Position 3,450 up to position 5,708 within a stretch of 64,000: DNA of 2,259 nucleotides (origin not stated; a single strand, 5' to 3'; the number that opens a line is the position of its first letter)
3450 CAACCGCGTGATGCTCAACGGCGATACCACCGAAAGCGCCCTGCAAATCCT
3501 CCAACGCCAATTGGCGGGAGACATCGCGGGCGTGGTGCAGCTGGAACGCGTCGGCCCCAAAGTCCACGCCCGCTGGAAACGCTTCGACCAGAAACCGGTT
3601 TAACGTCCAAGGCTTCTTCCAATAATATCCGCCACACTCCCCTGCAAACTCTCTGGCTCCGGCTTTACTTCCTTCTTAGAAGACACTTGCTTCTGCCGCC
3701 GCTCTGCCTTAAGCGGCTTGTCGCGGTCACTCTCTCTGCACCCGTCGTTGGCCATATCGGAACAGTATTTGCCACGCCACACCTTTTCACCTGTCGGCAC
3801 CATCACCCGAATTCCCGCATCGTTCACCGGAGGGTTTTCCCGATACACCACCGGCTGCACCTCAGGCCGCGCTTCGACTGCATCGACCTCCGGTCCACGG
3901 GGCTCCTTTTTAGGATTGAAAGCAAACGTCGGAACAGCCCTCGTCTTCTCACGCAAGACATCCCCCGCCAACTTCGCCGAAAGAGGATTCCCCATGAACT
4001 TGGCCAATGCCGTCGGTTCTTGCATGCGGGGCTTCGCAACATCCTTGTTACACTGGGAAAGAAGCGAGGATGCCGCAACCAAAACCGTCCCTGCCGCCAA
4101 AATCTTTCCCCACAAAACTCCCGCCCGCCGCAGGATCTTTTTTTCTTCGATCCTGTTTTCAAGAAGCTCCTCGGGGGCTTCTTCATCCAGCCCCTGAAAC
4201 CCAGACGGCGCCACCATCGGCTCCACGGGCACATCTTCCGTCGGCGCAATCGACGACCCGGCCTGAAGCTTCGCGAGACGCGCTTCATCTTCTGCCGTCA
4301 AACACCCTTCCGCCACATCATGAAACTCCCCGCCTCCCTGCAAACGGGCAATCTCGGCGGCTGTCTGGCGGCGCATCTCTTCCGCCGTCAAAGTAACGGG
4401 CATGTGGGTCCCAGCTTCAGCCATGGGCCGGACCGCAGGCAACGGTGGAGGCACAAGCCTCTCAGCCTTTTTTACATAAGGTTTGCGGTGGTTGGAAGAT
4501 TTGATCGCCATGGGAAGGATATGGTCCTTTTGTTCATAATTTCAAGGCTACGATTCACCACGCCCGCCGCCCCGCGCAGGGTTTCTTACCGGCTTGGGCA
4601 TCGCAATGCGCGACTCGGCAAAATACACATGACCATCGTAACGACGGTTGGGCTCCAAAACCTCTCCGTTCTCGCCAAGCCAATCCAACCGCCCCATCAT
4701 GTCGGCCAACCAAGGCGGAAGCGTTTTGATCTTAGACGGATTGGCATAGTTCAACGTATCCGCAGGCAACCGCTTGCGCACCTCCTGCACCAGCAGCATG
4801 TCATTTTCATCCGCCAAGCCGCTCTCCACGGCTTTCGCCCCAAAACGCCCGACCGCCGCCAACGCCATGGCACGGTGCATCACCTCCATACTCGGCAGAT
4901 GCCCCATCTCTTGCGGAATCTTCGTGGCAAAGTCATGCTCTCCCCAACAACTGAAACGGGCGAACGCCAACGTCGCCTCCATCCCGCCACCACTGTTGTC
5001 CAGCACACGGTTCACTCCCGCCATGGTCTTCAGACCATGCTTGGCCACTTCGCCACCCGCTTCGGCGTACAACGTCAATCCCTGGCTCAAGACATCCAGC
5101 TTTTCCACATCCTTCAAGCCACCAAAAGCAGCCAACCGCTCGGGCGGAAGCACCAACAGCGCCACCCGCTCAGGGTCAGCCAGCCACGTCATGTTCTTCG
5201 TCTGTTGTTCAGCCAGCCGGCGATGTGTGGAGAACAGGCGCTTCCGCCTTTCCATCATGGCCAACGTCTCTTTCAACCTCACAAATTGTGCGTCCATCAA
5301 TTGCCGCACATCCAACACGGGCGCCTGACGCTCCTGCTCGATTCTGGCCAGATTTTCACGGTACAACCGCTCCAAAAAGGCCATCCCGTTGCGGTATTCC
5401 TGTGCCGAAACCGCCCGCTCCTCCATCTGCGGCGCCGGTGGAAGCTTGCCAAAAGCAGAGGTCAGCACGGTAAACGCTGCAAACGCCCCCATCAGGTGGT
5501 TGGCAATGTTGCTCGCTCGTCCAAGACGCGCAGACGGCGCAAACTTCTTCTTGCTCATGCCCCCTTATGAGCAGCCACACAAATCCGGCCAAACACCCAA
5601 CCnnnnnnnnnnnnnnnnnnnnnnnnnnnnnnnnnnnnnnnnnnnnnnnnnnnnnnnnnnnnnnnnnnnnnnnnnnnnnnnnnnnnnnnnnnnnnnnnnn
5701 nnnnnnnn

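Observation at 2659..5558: Orphan VirB11/TrbB-type ATPase with two unannotatable neighbours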

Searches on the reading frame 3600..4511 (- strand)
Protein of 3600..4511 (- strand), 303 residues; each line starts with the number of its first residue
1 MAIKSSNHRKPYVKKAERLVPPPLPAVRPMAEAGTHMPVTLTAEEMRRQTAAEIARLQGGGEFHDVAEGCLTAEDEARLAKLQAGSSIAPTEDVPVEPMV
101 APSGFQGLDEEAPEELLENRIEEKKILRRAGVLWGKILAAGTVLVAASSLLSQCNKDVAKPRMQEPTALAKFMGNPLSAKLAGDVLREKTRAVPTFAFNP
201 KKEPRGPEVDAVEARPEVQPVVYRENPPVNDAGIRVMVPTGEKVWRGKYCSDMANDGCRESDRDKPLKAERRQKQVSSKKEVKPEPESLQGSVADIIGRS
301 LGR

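Call 3: search_protein_families(library=pfam, proteins=[window:3600-4511:-], max_evalue=0.1)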
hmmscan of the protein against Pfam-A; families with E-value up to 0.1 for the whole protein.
window:3600-4511:- (303 aa): 0 families

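Call 4: search_protein_families(library=ncbifam, proteins=[window:3600-4511:-], max_evalue=0.1)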
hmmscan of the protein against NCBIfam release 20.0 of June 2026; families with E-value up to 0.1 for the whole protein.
window:3600-4511:- (303 aa): 0 families

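Call 13: find_homologous_proteins(query=window:3600-4511:-)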
Query window:3600-4511:- (303 aa): 1 proteins with E <= 0.001 among 7684 candidates.
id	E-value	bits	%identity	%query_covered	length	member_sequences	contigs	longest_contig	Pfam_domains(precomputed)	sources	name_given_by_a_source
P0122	8.1e-169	579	100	88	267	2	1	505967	-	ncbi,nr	ncbi:MAG: cell division FtsA domain-containing protein [Pseudomonadaceae bacterium]|nr:cell division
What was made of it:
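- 3600..4511 (-): ORF2: bitopic membrane protein rich in Ala, Glu and Pro, 303 aa (NCBI calls a 267-aa version). It is the last gene of the lpd-ORF3-ORF2 string and is convergent with the ATPase. The two stop codons share the tetranucleotide TTAA. Only a self hit among 5.8 billion proteins (call 13).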

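Call 35: search_protein_families(library=pfam, proteins=[window:3600-4511:-], max_evalue=10)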
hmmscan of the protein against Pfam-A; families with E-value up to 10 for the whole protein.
window:3600-4511:- (303 aa): 0 families

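Call 85: search_protein_families(library=padloc, proteins=[window:3600-4511:-], max_evalue=0.01)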
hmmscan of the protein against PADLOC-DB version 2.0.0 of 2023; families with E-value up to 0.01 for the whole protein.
window:3600-4511:- (303 aa): 0 families

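Call 86: search_protein_families(library=phrogs, proteins=[window:3600-4511:-], max_evalue=0.01)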
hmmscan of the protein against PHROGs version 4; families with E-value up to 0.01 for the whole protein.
window:3600-4511:- (303 aa): 0 families

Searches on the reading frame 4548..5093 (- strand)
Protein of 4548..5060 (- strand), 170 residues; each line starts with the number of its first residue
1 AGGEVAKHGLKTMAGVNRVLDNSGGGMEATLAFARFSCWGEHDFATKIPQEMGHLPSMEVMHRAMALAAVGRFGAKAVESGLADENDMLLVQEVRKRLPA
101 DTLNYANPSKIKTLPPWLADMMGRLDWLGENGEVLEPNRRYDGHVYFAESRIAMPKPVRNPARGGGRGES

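Call 35: search_protein_families(library=pfam, proteins=[window:4548-5060:-], max_evalue=10)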
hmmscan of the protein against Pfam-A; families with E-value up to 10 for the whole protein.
window:4548-5060:- (170 aa): 1 family
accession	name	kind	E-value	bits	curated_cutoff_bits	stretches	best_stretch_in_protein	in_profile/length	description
PF23170.1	bHLH_PER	-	0.2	11.8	27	1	88-114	9-35/60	Period circadian protein homolog bHLH-like domain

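Call 87: search_protein_families(library=phrogs, proteins=[window:4593-5093:-], max_evalue=10)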
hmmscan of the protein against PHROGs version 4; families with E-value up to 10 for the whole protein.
seq(167 aa): 1 family
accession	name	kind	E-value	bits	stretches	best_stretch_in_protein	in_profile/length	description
phrog_14116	-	unknown function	0.21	13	1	23-83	16-79/88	-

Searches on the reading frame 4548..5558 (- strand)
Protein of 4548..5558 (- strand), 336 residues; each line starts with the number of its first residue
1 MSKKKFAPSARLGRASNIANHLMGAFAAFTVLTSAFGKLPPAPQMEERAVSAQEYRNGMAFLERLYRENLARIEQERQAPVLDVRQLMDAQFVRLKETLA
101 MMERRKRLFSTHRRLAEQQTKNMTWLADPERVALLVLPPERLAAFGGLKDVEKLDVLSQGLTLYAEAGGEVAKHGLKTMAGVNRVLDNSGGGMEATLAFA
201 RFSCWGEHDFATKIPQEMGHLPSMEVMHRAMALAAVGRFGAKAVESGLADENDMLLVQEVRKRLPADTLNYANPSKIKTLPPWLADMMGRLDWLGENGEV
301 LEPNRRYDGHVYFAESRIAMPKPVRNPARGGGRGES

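Call 3: search_protein_families(library=pfam, proteins=[window:4548-5558:-], max_evalue=0.1)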
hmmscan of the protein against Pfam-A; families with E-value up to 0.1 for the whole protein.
window:4548-5558:- (336 aa): 0 families

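Call 4: search_protein_families(library=ncbifam, proteins=[window:4548-5558:-], max_evalue=0.1)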
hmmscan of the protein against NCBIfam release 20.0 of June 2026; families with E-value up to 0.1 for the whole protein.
window:4548-5558:- (336 aa): 0 families

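Call 12: find_homologous_proteins(query=window:4548-5558:-)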
Query window:4548-5558:- (336 aa): 1 proteins with E <= 0.001 among 5287 candidates.
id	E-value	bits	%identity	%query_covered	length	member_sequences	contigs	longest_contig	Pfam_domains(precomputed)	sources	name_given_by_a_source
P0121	5.7e-220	747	100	100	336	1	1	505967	-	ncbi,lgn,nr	ncbi:MAG: hypothetical protein H6922_00920 [Pseudomonadaceae bacterium]|nr:hypothetical protein [Pse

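Call 35: search_protein_families(library=pfam, proteins=[window:4548-5558:-], max_evalue=10)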
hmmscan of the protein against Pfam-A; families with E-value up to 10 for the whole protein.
window:4548-5558:- (336 aa): 0 families

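Call 40: search_protein_representatives(protein=window:4548-5558:-)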
Query: 336 residues. Proteins with E-value up to 0.001 (for the whole library): 4; up to 1e-10: 3; up to 1e-30: 1. The best 4 are listed.
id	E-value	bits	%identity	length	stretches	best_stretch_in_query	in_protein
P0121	1.8e-220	747.1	100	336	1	1-336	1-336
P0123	3.3e-29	118.7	39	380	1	88-332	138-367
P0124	2.1e-23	99.7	32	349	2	95-291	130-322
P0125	1.1e-04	38.2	34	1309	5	144-196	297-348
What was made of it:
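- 4548..5558 (-): ORF3: fast-evolving protein, 336 aa, with a hydrophobic N-terminus. It lies 44 bp after lpd. Its conserved C-terminal domain may be endolysin-like. Only two relatives among 1.84 billion representatives: P0123 (39% identity, 3e-29) and P0124 (32%, 2e-23) (call 40).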

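Call 41: predict_structure(protein=window:4548-5558:-)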
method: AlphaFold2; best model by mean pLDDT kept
length: 336 residues; sequences in the alignment: 1
mean_pLDDT: 40.5   pTM: 0.23
mean pLDDT of the five models: 40.5, 37.8, 36.9, 34.8, 34.0
residues with pLDDT >= 90: 0; 70-90: 22; 50-70: 42; < 50: 272
segments of 3 or more residues with pLDDT < 50: 1-16, 21-23, 25-50, 78-81, 118-336
pLDDT, mean of each block of 10 residues (from residue 1): 43 44 47 38 38 68 76 61 63 68 58 51 41 35 35 31 31 33 33 39 32 34 35 36 31 30 29 28 37 32 29 27 29 34
secondary structure, 60 per line:
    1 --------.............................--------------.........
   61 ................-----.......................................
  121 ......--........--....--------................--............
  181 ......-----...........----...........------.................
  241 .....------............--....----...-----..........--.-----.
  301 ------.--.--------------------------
elements in order: H9-37 H52-76 H82-126 H129-136 H139-142 H151-166 H169-186 H192-202 H207-217 H224-245 H252-263 H266-269 H282-291

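Call 44: search_solved_structures(query=A1, max_evalue=10, show_alignments=3)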
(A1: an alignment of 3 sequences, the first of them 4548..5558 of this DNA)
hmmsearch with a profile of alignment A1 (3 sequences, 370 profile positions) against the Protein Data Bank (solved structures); distinct sequences matched with E-value up to 10: 1.
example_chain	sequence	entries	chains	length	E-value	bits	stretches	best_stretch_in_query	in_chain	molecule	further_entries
2o6q_A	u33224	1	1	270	1.5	11.4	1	289-345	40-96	Variable lymphocyte receptor A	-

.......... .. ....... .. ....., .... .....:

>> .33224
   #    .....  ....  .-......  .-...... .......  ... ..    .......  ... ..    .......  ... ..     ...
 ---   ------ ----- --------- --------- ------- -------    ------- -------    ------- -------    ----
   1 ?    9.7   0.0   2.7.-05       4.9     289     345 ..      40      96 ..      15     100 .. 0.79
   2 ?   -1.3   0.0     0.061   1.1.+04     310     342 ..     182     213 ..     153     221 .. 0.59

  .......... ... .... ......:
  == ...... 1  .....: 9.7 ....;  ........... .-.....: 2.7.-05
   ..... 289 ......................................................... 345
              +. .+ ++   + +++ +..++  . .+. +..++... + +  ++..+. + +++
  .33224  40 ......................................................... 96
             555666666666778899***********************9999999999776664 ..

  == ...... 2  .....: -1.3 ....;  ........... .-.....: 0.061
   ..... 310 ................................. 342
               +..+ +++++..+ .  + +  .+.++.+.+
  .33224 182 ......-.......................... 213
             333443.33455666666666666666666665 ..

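Call 45: search_protein_families(library=pfam, alignment_id=A1, max_evalue=10)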
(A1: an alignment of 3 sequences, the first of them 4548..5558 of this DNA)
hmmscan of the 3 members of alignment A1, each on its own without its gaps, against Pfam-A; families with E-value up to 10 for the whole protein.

A. member 1, window:4548-5558:- (336 aa): 0 families

B. families by the number of members that match (of 3 scanned): 0 families

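Call 47: find_encoding_contigs(protein=P0123, flank=10000, max_places=3)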
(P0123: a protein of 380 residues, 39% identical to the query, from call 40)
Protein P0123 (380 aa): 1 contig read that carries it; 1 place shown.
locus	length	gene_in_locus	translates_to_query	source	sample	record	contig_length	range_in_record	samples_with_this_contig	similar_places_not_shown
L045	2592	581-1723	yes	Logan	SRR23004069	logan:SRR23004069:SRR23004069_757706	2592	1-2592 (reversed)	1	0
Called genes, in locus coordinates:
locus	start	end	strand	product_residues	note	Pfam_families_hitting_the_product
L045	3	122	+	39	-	?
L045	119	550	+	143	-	PF00892:EamA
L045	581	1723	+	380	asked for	-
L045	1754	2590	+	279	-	?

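Call 49: find_encoding_contigs(protein=P0124, flank=10000, max_places=3)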
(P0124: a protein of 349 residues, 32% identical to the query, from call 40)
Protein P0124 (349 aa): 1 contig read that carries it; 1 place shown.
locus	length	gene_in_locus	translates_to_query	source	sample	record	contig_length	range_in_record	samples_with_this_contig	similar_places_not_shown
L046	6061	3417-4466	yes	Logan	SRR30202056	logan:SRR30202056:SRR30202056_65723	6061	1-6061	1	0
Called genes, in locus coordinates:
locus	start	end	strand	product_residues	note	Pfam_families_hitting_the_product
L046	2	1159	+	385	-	?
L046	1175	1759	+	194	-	PF00293:NUDIX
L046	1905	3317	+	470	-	PF00890:FAD_binding_2, PF01134:GIDA (weak), PF01494:FAD_binding_3 (faint), PF07992:Pyr_redox_2, PF12831:FAD_oxidored, PF13738:Pyr_redox_3, PF00070:Pyr_redox, PF02852:Pyr_redox_dim, +2 more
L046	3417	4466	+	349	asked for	-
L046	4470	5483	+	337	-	-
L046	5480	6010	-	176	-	PF01931:NTPase_I-T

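Call 57: predict_structure(alignment_id=A1)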
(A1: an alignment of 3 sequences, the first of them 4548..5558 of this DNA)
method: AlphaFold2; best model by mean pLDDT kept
length: 336 residues; sequences in the alignment: 3
mean_pLDDT: 46.4   pTM: 0.48
mean pLDDT of the five models: 46.4, 44.7, 44.0, 42.2, 41.1
residues with pLDDT >= 90: 0; 70-90: 37; 50-70: 100; < 50: 199
segments of 3 or more residues with pLDDT < 50: 1-50, 77-84, 166-221, 264-336
pLDDT, mean of each block of 10 residues (from residue 1): 34 39 34 26 33 53 55 51 49 55 54 50 55 71 80 61 48 30 32 46 31 33 60 71 85 71 46 34 39 32 26 24 30 27
secondary structure, 60 per line:
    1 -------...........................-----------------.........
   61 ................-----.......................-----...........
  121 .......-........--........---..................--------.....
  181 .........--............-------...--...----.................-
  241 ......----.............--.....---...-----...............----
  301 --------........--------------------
elements in order: H8-34 H52-76 H82-104 H110-127 H129-136 H139-146 H150-167 H176-189 H192-203 H223-239 H241-246 H251-263 H266-270 H282-296 H309-316
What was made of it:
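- Tried and rejected: The single-sequence run gave pLDDT 40.5 and the three-sequence alignment gave pLDDT 46.4 (calls 41, 57).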

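Call 60: fold_search(model_id=the predicted structure, library=pdb)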
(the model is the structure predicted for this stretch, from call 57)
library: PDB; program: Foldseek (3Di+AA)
matches with E <= 10: 81; with E <= 0.001: 0
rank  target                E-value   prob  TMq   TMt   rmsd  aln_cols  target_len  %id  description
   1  5c5b_A                2.6e+00  0.04  0.10  0.10  31.4       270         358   11  Crystal Structure of Human APPL BAR-PH Heterodimer (released 2016-06-22)
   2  3qwe                  2.7e+00  0.02  0.08  0.10  36.9       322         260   11  Crystal structure of the N-terminal domain of the GEM interacting protein (released 2011-03-23)
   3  9ogk_A                2.9e+00  0.08  0.20  0.14  20.7       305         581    8  Refinement of PDB-3J5R against EMD-8117 using EMAN2 (released 2025-06-04)
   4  8t3l_C                3.2e+00  0.08  0.21  0.23  17.2       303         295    9  TRPV1 in nanodisc bound with 2 LPA molecules in neighboring monomers (released 2024-05-08)
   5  9ic9                  3.2e+00  0.05  0.13  0.17  17.9       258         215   11  X-ray structure of the drug binding domain of AlbA in complex with the KMR-04-165 compound of the pyrrolobenzodiazepines (released 2026-03-04)
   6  9qbm_B                3.2e+00  0.03  0.12  0.15  19.2       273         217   12  X-ray structure of the drug binding domain of AlbA in complex with the KMR-04-177 compound of the pyrrolobenzodiazepin (released 2026-03-11)
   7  4ja3_A                3.2e+00  0.02  0.10  0.10  22.9       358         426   14  Partially occluded inward open conformation of the xylose transporter XylE from E. coli (released 2013-05-01)
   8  6eyu_C                3.4e+00  0.04  0.15  0.19  15.9       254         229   12  Crystal structure of the inward H(+) pump xenorhodopsin (released 2017-12-13)
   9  8wjo_B                3.4e+00  0.01  0.08  0.09  40.1       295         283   14  Cryo-EM structure of 8-subunit Smc5/6 arm region (released 2024-06-26)
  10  8t3m_A                3.5e+00  0.07  0.19  0.21  17.5       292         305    9  TRPV1 in nanodisc bound with 3 LPA molecules (released 2024-05-08)
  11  8i21_B                3.5e+00  0.02  0.08  0.10  36.2       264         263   15  Cryo-EM structure of 6-subunit Smc5/6 arm region (released 2024-06-26)
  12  9y93_A                3.8e+00  0.03  0.12  0.13  19.8       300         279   12  Tetrameric InvE from Salmonella Typhimurium (released 2026-01-21)
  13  5a7d_P                4.0e+00  0.09  0.22  0.25  12.8       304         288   10  Tetrameric assembly of LGN with Inscuteable (released 2016-08-03)
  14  3b96                  4.0e+00  0.04  0.15  0.11  17.5       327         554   11  Structural Basis for Substrate Fatty-Acyl Chain Specificity: Crystal Structure of Human Very-Long-Chain Acyl-CoA Dehydro (released 2008-02-12)
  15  6wkn_A                4.2e+00  0.06  0.18  0.12  16.7       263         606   16  PL-bound rat TRPV2 in nanodiscs (released 2021-04-21)
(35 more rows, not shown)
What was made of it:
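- Tried and rejected: A Foldseek search of the PDB with the better model gave nothing at E <= 0.001 (call 60).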

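Call 85: search_protein_families(library=padloc, proteins=[window:4548-5558:-, P0123, P0124], max_evalue=0.01)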
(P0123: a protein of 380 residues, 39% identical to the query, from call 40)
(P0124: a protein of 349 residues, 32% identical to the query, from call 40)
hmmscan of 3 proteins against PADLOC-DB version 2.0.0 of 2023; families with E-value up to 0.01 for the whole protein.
window:4548-5558:- (336 aa): 0 families

P0123 (380 aa): 0 families

P0124 (349 aa): 0 families

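Call 86: search_protein_families(library=phrogs, proteins=[window:4548-5558:-, P0123, P0124], max_evalue=0.01)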
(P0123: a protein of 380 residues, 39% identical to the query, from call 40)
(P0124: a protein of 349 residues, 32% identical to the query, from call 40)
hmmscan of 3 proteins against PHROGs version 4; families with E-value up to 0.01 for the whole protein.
window:4548-5558:- (336 aa): 0 families

P0123 (380 aa): 0 families

P0124 (349 aa): 1 family
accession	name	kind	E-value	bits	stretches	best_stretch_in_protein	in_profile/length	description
phrog_938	-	lysis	0.00023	19.3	1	193-344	55-181/2185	endolysin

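Call 87: search_protein_families(library=phrogs, proteins=[window:4548-5558:-, P0123, P0124], max_evalue=10)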
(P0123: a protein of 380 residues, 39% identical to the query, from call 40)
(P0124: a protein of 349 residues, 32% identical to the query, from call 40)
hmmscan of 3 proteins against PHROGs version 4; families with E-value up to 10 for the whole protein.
window:4548-5558:- (336 aa): 1 family
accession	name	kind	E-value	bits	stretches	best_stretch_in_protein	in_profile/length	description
phrog_14116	-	unknown function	0.082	14.3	1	178-238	16-79/88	-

P0123 (380 aa): 2 families
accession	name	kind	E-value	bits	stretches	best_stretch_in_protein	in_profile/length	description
phrog_18648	-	unknown function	0.037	15.2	1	74-120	29-75/87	-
phrog_26036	-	unknown function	0.96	10.9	0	6-32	39-65/78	-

P0124 (349 aa): 1 family
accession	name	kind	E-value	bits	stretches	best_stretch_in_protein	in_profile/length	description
phrog_938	-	lysis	0.00023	19.3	1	193-344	55-181/2185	endolysin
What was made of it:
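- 4548..5558 (-): P0124 and P0123 hit phrog_938 endolysin at 2e-4 and 0.04, but ORF3 itself does not (calls 86, 87).
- On Phage endolysin family phrog_938, considered for ORF3: ORF3 itself has no hit (calls 86, 87).
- Relatives of ORF3 show a weak endolysin-like signal (calls 86, 87).
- Tried and rejected: Only a weak endolysin signal in two relatives remains (calls 86, 87).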
